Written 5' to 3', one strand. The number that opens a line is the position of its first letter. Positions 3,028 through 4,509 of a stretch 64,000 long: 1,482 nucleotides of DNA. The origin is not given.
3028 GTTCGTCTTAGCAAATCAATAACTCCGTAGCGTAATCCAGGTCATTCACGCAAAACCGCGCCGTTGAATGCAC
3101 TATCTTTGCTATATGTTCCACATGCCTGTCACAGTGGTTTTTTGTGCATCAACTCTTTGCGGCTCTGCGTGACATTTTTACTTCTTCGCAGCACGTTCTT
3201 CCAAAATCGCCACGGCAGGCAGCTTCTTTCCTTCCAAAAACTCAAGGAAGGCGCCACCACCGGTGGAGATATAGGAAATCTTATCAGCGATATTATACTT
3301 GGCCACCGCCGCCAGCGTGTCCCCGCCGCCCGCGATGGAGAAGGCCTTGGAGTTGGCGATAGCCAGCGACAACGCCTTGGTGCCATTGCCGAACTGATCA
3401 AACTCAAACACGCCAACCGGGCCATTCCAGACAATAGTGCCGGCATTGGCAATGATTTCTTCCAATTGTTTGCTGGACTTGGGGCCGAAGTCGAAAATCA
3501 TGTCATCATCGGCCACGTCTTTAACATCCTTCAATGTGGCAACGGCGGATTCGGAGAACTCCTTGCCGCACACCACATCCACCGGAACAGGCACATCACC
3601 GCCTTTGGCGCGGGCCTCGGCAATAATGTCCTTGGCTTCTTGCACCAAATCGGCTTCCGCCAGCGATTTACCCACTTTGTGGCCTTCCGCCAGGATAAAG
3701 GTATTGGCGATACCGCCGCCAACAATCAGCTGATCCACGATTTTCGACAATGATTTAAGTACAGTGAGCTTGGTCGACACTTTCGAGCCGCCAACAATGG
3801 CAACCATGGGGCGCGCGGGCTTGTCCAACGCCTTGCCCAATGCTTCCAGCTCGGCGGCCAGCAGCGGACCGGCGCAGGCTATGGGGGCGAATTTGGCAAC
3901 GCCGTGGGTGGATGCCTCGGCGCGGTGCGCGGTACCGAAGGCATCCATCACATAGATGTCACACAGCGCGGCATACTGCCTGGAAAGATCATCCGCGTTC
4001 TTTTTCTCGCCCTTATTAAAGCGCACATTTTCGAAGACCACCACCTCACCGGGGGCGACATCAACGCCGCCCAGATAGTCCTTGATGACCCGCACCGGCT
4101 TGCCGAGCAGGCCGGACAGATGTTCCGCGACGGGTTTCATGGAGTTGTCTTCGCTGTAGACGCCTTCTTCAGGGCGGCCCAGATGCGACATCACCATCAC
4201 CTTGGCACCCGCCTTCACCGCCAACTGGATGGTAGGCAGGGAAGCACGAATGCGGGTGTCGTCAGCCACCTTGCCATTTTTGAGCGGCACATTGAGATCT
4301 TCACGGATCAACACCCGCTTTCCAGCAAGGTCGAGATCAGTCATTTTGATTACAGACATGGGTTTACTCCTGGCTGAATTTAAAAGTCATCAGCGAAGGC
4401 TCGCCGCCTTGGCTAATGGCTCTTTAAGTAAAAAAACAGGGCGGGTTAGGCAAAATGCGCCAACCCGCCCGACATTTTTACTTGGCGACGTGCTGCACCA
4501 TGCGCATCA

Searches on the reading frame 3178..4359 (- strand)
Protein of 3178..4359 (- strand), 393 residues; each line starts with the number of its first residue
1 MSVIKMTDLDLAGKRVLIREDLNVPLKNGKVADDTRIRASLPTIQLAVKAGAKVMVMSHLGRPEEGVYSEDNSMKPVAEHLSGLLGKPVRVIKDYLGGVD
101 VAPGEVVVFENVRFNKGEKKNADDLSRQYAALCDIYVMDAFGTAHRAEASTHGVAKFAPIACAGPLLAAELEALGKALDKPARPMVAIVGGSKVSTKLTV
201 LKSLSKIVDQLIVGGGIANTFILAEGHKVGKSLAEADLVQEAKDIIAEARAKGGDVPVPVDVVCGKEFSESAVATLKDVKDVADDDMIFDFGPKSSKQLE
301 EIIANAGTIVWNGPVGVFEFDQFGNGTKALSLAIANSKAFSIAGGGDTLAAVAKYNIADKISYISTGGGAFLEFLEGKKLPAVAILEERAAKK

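Call 70: search_protein_families(library=pfam, proteins=[window:3178-4359:-], max_evalue=1e-8)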
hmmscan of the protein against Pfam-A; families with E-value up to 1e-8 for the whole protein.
window:3178-4359:- (393 aa): 1 family
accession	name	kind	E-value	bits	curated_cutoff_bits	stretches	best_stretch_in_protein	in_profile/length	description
PF00162.24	PGK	-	4.9e-147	490.3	27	1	6-378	1-379/379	Phosphoglycerate kinase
